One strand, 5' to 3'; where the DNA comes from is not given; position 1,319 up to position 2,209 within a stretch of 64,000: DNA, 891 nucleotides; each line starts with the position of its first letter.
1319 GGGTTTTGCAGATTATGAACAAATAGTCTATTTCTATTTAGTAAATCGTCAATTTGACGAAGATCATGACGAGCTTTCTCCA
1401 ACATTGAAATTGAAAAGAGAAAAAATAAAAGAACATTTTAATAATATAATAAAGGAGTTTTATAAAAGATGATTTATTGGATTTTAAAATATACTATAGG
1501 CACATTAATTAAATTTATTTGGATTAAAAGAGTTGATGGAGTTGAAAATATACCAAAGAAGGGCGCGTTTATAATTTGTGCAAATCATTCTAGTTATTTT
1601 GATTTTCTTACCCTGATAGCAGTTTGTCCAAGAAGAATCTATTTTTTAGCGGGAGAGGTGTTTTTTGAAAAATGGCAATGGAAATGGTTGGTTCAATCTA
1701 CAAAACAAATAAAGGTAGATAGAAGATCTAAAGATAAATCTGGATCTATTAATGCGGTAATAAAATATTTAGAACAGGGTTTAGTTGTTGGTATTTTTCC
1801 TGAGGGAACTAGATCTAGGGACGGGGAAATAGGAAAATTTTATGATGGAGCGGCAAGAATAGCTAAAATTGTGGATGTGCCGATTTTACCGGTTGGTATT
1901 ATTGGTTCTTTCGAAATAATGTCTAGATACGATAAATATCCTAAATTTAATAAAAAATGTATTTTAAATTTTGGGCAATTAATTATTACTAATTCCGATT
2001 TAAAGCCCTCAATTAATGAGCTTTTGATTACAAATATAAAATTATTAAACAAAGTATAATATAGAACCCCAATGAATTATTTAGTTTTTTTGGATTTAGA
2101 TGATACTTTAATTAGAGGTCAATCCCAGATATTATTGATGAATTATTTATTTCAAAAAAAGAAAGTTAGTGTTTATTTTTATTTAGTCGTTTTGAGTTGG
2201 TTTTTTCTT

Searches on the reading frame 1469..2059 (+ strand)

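Call 39: search_protein_families(library=pfam, proteins=[window:1469-2059:+], max_evalue=0.001)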
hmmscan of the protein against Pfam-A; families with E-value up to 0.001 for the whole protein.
window:1469-2059:+ (196 aa): 1 family
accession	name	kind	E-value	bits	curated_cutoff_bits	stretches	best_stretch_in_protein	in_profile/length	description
PF01553.26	Acyltransferase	-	6.9e-30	104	23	1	21-144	3-131/132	Acyltransferase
